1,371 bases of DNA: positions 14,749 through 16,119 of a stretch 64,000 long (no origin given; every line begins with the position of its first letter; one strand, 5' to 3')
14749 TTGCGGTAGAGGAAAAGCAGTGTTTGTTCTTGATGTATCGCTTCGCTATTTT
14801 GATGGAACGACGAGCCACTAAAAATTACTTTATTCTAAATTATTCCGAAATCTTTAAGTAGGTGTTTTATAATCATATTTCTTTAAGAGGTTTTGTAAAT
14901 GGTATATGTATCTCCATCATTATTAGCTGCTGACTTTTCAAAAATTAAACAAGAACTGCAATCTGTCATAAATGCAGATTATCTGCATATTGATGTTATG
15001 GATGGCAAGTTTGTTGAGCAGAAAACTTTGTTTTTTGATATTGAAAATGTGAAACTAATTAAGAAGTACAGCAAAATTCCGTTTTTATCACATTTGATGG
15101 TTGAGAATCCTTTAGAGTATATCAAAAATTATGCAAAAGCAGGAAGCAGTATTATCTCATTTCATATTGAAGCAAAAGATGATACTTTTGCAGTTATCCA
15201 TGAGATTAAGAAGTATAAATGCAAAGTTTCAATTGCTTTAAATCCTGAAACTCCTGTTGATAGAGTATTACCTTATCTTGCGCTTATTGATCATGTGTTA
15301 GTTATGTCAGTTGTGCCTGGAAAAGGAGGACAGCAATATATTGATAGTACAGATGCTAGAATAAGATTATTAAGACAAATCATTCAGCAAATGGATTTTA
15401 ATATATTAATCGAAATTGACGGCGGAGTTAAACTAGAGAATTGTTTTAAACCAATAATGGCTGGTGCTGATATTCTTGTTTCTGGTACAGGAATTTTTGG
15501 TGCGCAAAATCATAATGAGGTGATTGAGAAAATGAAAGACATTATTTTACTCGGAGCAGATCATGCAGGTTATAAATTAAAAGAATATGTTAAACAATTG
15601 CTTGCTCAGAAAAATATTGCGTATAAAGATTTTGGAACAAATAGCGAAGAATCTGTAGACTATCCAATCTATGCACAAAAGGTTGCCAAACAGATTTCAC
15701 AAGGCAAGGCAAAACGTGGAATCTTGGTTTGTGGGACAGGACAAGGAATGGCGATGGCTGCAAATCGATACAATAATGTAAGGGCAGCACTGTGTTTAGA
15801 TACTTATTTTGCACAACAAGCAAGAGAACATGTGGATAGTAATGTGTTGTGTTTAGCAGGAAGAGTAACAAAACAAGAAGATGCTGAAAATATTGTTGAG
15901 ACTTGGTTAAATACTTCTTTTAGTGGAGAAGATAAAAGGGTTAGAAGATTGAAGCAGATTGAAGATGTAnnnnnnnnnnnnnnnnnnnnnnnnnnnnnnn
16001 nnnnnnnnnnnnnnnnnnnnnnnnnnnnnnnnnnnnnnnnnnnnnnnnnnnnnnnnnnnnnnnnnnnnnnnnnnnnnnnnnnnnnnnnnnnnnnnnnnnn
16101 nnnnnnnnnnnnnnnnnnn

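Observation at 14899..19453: Rpe-RpiB fusion enzyme within a compact pentose/nucleoside salvage cluster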

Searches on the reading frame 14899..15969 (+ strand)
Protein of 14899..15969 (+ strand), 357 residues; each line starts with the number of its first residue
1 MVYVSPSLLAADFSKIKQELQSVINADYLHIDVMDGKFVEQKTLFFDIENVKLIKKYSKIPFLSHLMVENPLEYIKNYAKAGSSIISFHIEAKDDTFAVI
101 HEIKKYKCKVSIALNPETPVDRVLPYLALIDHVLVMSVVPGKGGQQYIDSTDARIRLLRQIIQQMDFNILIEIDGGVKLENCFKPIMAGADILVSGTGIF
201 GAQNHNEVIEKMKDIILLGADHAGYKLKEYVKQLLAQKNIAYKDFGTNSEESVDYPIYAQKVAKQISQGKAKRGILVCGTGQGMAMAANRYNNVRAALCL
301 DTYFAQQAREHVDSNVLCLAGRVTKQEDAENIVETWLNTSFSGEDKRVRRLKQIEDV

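Call 3: search_protein_families(library=pfam, proteins=[window:14899-15969:+], max_evalue=0.01)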
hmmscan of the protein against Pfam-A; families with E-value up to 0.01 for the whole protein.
window:14899-15969:+ (357 aa): 2 families
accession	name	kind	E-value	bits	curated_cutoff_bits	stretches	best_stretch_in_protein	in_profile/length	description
PF00834.25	Ribul_P_3_epim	-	2.9e-57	193.7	21.1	1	4-200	2-198/198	Ribulose-phosphate 3 epimerase family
PF02502.23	LacAB_rpiB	-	1.9e-52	177.3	24.7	1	216-354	1-138/138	Ribose/Galactose Isomerase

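Call 4: search_protein_families(library=ncbifam, proteins=[window:14899-15969:+], max_evalue=0.01)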
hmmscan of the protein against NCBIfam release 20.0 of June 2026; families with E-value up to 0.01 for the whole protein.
window:14899-15969:+ (357 aa): 22 families
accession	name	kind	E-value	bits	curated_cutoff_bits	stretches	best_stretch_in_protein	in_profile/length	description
TIGR01163.1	rpe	equivalog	1.3e-63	214.2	212.6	1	4-213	2-211/211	ribulose-phosphate 3-epimerase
NF004076.0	PRK05581.1-4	subfamily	7.6e-60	201.9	165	1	2-211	5-214/221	ribulose-phosphate 3-epimerase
NF004051.0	PRK05571.1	subfamily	1.7e-51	173.9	135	1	216-356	4-144/149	ribose-5-phosphate isomerase B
TIGR00689.1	rpiB_lacA_lacB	subfamily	7.2e-49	165.4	88.3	1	216-356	1-141/145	RpiB/LacA/LacB family sugar-phosphate isomerase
NF007266.0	PRK09722.1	equivalog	4.8e-48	163.6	271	1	3-210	4-213/230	D-allulose 6-phosphate 3-epimerase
TIGR01120.1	rpiB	equivalog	1.5e-46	157.9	138.65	1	216-356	2-141/143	ribose 5-phosphate isomerase B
TIGR02133.1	RPI_actino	equivalog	4.1e-36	124.1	168.2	1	216-354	3-142/148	ribose-5-phosphate isomerase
NF006381.0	PRK08622.1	equivalog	9.4e-28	97.1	234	1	216-355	3-142/171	galactose-6-phosphate isomerase subunit LacB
NF051858.1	EryPhIsonDerIRhiz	equivalog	4.6e-26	91.7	240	1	216-355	3-144/150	D-erythrulose-4-phosphate isomerase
NF005986.0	PRK08091.1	equivalog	1.5e-23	84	264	1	5-215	16-226/229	ribulose-phosphate 3-epimerase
NF005944.0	PRK08005.1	equivalog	5.3e-22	78.1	376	1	4-208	3-203/210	ribulose-phosphate 3 epimerase family protein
TIGR01119.1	lacB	equivalog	1.6e-20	73.5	312.55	1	216-352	3-139/171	galactose-6-phosphate isomerase subunit LacB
NF009258.0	PRK12615.1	equivalog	1.1e-18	67.7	325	1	216-352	3-139/171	galactose-6-phosphate isomerase subunit LacB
NF006380.0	PRK08621.1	equivalog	1.5e-18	67.6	164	1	216-349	3-134/142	galactose-6-phosphate isomerase subunit LacA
NF009257.0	PRK12613.1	equivalog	7.4e-13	48.8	243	1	216-349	3-133/141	galactose-6-phosphate isomerase subunit LacA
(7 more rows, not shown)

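Call 5: find_homologous_proteins(query=window:14899-15969:+, max_evalue=1e-10)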
Query window:14899-15969:+ (357 aa): 7492 proteins with E <= 1e-10 among 8000 candidates; the best 120 are listed.
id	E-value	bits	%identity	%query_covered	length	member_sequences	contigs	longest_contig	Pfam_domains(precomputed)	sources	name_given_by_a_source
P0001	3.6e-231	784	99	100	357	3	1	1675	PF02502.24,PF00834.26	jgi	-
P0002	1.8e-180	617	77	99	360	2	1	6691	PF02502.24,PF00834.26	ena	-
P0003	2.5e-164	564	71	100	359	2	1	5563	PF02502.24,PF00834.26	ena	-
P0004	4.7e-117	409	51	100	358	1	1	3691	PF02502.24,PF00834.26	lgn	-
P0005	1.7e-115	404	53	99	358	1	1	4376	PF02502.24,PF00834.26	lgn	-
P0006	1.3e-114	401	50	100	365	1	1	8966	PF02502.24,PF00834.26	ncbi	-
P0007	4.7e-107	376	51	99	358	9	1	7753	PF02502.24,PF00834.26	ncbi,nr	ncbi:MAG: ribulose-phosphate 3-epimerase [Nanoarchaeota archaeon]|nr:ribulose-phosphate 3-epimerase 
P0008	3.3e-105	370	50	98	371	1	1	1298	PF02502.24,PF00834.26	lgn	-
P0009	1.8e-98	348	47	99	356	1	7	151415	PF02502.24,PF00834.26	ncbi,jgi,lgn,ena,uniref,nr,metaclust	ncbi:hypothetical protein A2303_04800 [Candidatus Falkowbacteria bacterium RIFOXYB2_FULL_47_14]|unir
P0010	2.2e-98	348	47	99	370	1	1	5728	PF02502.24,PF00834.26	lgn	-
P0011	6.4e-98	346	47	100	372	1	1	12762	PF02502.24,PF00834.26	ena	-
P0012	7.3e-98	346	47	99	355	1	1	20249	PF02502.24,PF00834.26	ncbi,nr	ncbi:ribulose-phosphate 3-epimerase [Candidatus Woesearchaeota archaeon]|nr:ribulose-phosphate 3-epi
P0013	1.2e-97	345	50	99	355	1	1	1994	PF02502.24,PF00834.26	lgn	-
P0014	1.7e-95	338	45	99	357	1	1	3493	PF02502.24,PF00834.26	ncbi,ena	-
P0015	1.7e-95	338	46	98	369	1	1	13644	PF02502.24,PF00834.26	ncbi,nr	ncbi:ribose 5-phosphate isomerase B [Candidatus Woesearchaeota archaeon]|nr:ribose 5-phosphate isome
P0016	3.2e-95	337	47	99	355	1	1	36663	PF02502.24,PF00834.26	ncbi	-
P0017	2.3e-94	334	45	100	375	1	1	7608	PF02502.24,PF00834.26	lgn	-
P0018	7.5e-94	333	46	99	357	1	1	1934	PF02502.24,PF00834.26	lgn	-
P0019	9.7e-94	332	46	98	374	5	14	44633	PF02502.24,PF00834.26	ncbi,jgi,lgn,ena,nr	ncbi:ribose 5-phosphate isomerase B [Candidatus Woesearchaeota archaeon]|nr:ribose 5-phosphate isome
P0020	1.2e-93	332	46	100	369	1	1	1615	PF02502.24,PF00834.26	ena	-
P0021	8.0e-92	326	45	99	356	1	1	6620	PF02502.24,PF00834.26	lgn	-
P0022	1.3e-91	325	45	99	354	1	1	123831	PF02502.24,PF00834.26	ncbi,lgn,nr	ncbi:ribulose-phosphate 3-epimerase [Candidatus Woesearchaeota archaeon]|nr:ribulose-phosphate 3-epi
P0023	1.4e-91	325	46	99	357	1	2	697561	PF02502.24,PF00834.26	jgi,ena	jgi:ribulose-phosphate 3-epimerase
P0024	2.5e-91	324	46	99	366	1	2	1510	PF02502.24,PF00834.26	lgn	-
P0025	6.7e-90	320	45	99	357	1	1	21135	PF02502.24,PF00834.26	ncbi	-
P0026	2.2e-89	318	44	99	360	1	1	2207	PF02502.24,PF00834.26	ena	-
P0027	3.4e-88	314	43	99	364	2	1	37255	PF02502.24,PF00834.26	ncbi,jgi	-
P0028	1.3e-86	309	44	99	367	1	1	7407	PF02502.24,PF00834.26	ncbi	-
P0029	1.5e-86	309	45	98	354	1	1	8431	PF02502.24,PF00834.26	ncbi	-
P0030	2.4e-86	308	43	99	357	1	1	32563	PF02502.24,PF00834.26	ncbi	-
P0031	1.5e-80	289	42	98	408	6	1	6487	PF02502.24,PF00834.26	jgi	jgi:ribulose-phosphate 3-epimerase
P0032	2.1e-80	288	41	99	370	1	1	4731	PF02502.24,PF00834.26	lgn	-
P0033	3.0e-79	285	47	85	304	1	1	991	PF02502.24,PF00834.26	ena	-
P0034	2.5e-76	275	41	99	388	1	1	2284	PF02502.24,PF00834.26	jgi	jgi:ribulose-phosphate 3-epimerase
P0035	1.3e-52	197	51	56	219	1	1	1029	PF00834.26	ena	-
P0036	1.0e-51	194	50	56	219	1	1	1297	PF00834.26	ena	-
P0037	1.2e-51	194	49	57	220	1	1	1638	PF00834.26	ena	-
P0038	2.7e-51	193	48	57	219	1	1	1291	PF00834.26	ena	-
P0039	3.3e-51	193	49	57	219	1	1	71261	PF00834.26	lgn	-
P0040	4.5e-51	192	51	56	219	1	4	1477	PF00834.26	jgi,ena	-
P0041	8.2e-51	191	50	57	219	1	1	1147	PF00834.26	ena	-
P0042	9.9e-51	191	49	57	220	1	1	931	PF00834.26,PF01729.26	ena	-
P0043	1.8e-50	190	50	56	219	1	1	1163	PF00834.26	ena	-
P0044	2.2e-50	190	50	58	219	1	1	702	PF00834.26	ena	-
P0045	2.6e-50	190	49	58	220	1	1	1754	PF00834.26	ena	-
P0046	2.7e-50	190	49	56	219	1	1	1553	PF00834.26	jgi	-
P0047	3.0e-50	189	47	60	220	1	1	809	PF00834.26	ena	-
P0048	3.8e-50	189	51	56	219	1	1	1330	PF00834.26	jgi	jgi:ribulose-phosphate 3-epimerase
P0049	3.9e-50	189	49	56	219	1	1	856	PF00834.26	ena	-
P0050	4.4e-50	189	48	57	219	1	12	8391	PF00834.26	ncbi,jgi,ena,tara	tara:strand:- start:3213 stop:3872 length:660 start_codon:yes stop_codon:yes gene_type:complete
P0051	4.9e-50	189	50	57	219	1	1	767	PF00834.26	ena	-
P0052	6.2e-50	188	48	57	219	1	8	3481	PF00834.26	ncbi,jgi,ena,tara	tara:strand:+ start:41 stop:700 length:660 start_codon:yes stop_codon:yes gene_type:complete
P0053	6.5e-50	188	49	56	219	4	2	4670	PF00834.26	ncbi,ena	-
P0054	7.4e-50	188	49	56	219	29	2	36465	PF00834.26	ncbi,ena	-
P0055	7.7e-50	188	46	57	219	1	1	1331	PF00834.26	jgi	-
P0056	8.3e-50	188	47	56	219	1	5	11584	PF00834.26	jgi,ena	-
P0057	8.6e-50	188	49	57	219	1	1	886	PF00834.26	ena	-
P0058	8.6e-50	188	49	56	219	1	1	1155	PF00834.26,PF01729.26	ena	-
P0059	9.0e-50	188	47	56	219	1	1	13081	PF00834.26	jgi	-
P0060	9.1e-50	188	49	57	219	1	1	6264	PF00834.26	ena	-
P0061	9.4e-50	188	49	57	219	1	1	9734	PF00834.26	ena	-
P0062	1.1e-49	188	48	57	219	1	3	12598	PF00834.26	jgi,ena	jgi:ribulose-phosphate 3-epimerase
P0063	1.2e-49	187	50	56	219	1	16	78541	PF00834.26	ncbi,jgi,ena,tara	tara:strand:+ start:41 stop:700 length:660 start_codon:yes stop_codon:yes gene_type:complete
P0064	1.2e-49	187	50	56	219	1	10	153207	PF00834.26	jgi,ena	-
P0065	1.3e-49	187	48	57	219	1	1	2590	PF00834.26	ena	-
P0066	1.3e-49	187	49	57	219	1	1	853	PF00834.26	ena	-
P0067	1.4e-49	187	48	57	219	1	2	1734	PF00834.26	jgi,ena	-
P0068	1.5e-49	187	48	56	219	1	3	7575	PF00834.26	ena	-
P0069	1.5e-49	187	50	56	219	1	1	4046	PF00834.26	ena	-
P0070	1.5e-49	187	50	56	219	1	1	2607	PF00834.26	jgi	-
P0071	1.7e-49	187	49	57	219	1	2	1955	PF00834.26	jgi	-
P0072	1.7e-49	187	48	57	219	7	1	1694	PF00834.26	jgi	-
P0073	1.9e-49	187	50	56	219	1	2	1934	PF00834.26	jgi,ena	-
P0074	2.1e-49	187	49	57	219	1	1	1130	PF00834.26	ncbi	-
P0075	2.1e-49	187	48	58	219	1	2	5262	PF00834.26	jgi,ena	jgi:ribulose-phosphate 3-epimerase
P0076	2.2e-49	187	49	56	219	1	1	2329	PF00834.26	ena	-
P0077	2.2e-49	187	49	56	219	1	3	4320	PF00834.26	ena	-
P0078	2.3e-49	186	48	58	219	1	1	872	PF00834.26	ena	-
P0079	2.3e-49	186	47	57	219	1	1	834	PF00834.26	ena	-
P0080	2.4e-49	186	48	57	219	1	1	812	PF00834.26,PF01729.26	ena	-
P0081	2.4e-49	186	48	57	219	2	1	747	PF00834.26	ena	-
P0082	2.8e-49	186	49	57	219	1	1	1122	PF00834.26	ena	-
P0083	2.8e-49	186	49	57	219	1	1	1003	PF00834.26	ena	-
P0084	2.9e-49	186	49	56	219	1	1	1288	PF00834.26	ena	-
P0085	2.9e-49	186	49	56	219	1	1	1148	PF00834.26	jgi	-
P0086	3.1e-49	186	48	56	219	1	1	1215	PF00834.26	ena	-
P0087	3.3e-49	186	48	57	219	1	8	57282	PF00834.26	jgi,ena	-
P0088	3.3e-49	186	43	60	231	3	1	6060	PF00215.31,PF00834.26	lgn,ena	-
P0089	3.4e-49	186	48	57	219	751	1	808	PF00834.26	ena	-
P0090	3.4e-49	186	48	57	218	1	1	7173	PF00834.26,PF01729.26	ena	-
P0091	3.5e-49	186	47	60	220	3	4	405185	PF00834.26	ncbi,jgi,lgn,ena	-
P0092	3.6e-49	186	49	56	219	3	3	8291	PF00834.26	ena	-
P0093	3.7e-49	186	50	56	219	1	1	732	PF00834.26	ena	-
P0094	3.8e-49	186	47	57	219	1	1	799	PF00834.26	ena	-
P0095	3.8e-49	186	48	57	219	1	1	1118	PF00834.26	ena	-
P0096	3.9e-49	186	48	56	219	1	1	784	PF00834.26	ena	-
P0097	3.9e-49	186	47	58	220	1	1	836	PF00834.26,PF01729.26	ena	-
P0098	3.9e-49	186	48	57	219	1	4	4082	PF00834.26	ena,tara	tara:strand:+ start:337 stop:996 length:660 start_codon:yes stop_codon:yes gene_type:complete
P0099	3.9e-49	186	48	57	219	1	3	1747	PF00834.26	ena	-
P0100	4.0e-49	186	46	57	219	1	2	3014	PF00834.26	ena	-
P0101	4.0e-49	186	48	57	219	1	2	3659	PF00834.26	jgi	jgi:ribulose-phosphate 3-epimerase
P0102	4.2e-49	186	49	57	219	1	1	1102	PF00834.26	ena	-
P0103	4.4e-49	186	49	57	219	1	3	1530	PF00834.26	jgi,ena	-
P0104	4.6e-49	185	49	57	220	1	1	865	PF00834.26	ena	-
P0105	4.7e-49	185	47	57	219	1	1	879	PF00834.26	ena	-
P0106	4.9e-49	185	49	57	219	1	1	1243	PF00834.26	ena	-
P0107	4.9e-49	185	50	56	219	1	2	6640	PF00834.26,PF01729.26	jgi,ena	-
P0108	5.0e-49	185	48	57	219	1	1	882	PF00834.26,PF01729.26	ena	-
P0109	5.1e-49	185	49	56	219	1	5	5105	PF00834.26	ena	-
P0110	5.2e-49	185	48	56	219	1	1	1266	PF00834.26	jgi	-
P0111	5.2e-49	185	48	56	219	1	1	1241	PF00834.26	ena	-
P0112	5.2e-49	185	48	56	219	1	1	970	PF00834.26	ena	-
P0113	5.4e-49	185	48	57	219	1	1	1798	PF00834.26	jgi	-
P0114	5.8e-49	185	48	57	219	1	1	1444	PF00834.26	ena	-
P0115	6.0e-49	185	49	56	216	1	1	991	PF00834.26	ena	-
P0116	6.2e-49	185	48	56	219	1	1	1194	PF00834.26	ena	-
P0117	6.2e-49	185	48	56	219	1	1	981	PF00834.26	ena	-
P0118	6.3e-49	185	48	58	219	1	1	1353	PF00834.26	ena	-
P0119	6.4e-49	185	48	54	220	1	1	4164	PF00834.26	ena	-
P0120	6.6e-49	185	48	57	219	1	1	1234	PF00834.26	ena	-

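Call 15: find_encoding_contigs(protein=P0002, flank=6000, max_places=2)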
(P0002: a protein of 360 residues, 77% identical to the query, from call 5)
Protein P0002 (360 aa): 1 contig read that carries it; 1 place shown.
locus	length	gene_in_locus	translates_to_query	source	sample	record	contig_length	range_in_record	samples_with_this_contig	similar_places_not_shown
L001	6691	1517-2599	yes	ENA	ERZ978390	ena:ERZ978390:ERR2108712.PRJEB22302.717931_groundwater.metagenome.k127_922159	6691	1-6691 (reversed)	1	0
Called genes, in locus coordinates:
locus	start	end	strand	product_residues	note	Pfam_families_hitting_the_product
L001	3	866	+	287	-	?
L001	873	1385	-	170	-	-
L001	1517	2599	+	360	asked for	PF00834:Ribul_P_3_epim, PF02502:LacAB_rpiB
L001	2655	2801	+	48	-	-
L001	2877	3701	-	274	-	PF05204:Hom_end (faint), PF14528:LAGLIDADG_3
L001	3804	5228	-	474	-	PF01326:PPDK_N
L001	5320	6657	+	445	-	PF01259:SAICAR_synt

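Call 16: find_encoding_contigs(protein=P0022, flank=6000, max_places=2)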
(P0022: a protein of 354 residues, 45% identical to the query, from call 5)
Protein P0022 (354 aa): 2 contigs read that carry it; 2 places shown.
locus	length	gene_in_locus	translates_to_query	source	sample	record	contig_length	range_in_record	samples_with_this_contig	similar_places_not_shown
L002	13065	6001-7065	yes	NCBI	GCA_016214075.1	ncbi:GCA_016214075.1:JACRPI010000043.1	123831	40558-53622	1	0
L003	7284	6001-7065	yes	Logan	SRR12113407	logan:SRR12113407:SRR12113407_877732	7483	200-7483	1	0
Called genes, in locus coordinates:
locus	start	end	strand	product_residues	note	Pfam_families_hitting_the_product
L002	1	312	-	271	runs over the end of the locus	PF01978:TrmB, PF11495:TrmB_EBD_N (weak)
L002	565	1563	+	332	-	PF00899:ThiF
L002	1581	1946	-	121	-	PF17763:Asparaginase_C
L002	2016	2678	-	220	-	PF00710:Asparaginase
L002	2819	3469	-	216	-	PF01865:PhoU_div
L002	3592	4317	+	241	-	PF01261:AP_endonuc_2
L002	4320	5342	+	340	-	PF02492:cobW, PF07683:CobW_C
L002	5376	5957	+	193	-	-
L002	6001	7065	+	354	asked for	PF00834:Ribul_P_3_epim, PF02502:LacAB_rpiB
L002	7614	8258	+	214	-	PF02585:PIG-L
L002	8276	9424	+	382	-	PF13439:Glyco_transf_4, PF00534:Glycos_transf_1, PF13692:Glyco_trans_1_4, PF13524:Glyco_trans_1_2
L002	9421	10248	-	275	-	-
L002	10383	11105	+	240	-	PF01978:TrmB, PF03965:Penicillinase_R (weak)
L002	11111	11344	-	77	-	-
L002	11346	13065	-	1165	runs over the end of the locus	PF02463:SMC_N, PF13175:AAA_15 (weak), PF13304:AAA_21 (faint), PF13476:AAA_23, PF24161:CCDC39 (faint), PF06470:SMC_hinge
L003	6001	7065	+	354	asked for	PF00834:Ribul_P_3_epim, PF02502:LacAB_rpiB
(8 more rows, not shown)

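Call 17: find_encoding_contigs(protein=P0009, flank=6000, max_places=2)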
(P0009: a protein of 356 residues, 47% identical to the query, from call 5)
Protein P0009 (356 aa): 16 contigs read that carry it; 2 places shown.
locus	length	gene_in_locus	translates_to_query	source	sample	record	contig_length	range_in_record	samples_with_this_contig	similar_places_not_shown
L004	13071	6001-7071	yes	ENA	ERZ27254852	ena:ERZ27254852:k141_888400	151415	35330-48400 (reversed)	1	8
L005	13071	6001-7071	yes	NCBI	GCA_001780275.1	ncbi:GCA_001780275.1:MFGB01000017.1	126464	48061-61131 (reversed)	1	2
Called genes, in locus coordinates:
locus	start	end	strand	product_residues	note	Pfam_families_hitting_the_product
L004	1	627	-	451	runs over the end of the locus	PF13385:Laminin_G_3, PF13948:DUF4215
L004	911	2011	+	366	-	PF01370:Epimerase, PF04321:RmlD_sub_bind (weak), PF16363:GDP_Man_Dehyd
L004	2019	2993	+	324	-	PF01370:Epimerase, PF04321:RmlD_sub_bind (weak), PF16363:GDP_Man_Dehyd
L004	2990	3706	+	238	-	PF05050:Methyltransf_21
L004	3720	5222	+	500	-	PF02310:B12-binding, PF04055:Radical_SAM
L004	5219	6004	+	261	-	-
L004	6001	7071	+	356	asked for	PF00834:Ribul_P_3_epim, PF02502:LacAB_rpiB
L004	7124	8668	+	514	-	PF00370:FGGY_N, PF02782:FGGY_C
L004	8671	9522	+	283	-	PF03009:GDPD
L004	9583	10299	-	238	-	-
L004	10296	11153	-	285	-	PF00459:Inositol_P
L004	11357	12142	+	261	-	PF00483:NTP_transferase (weak)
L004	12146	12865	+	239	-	PF00483:NTP_transferase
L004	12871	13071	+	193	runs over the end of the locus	PF00300:His_Phos_1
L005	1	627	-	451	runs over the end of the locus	PF13385:Laminin_G_3, PF13948:DUF4215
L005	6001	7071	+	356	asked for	PF00834:Ribul_P_3_epim, PF02502:LacAB_rpiB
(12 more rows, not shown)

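Call 18: find_encoding_contigs(protein=P0003, flank=6000, max_places=1)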
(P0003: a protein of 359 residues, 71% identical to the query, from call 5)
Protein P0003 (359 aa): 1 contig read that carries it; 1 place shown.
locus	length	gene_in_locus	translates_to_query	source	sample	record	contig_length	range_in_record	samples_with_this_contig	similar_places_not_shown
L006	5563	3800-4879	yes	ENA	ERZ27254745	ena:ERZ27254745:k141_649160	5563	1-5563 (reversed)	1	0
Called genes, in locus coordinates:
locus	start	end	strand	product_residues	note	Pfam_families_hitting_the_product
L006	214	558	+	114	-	-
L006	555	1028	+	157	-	-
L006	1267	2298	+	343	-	PF01368:DHH (weak), PF02272:DHHA1 (weak)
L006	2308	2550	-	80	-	-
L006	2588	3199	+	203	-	PF01909:NTP_transf_2, PF18765:Polbeta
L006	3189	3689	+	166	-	-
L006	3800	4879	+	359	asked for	PF00834:Ribul_P_3_epim, PF02502:LacAB_rpiB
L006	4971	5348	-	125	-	PF14528:LAGLIDADG_3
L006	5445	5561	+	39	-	?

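Call 19: find_encoding_contigs(protein=P0019, flank=6000, max_places=1)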
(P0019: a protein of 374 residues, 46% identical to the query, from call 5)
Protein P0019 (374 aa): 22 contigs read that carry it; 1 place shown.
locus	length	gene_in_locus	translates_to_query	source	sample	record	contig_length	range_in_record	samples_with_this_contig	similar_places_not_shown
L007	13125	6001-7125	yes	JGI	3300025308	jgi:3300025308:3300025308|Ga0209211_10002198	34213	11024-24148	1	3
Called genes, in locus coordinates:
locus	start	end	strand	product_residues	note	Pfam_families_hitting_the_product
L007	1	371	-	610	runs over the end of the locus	-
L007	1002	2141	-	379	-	PF02926:THUMP, PF01170:UPF0020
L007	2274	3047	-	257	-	-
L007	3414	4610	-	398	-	PF04894:Nre_N, PF04895:Nre_C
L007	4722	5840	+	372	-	PF01368:DHH, PF02272:DHHA1 (weak)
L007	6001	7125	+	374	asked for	PF00834:Ribul_P_3_epim, PF02502:LacAB_rpiB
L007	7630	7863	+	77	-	-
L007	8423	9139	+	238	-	PF02585:PIG-L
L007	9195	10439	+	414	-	PF13439:Glyco_transf_4, PF00534:Glycos_transf_1, PF13692:Glyco_trans_1_4, PF13524:Glyco_trans_1_2 (weak)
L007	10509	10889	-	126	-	PF08761:dUTPase_2 (weak), PF12643:MazG-like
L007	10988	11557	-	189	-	-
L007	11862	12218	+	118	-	-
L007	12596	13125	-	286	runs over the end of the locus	-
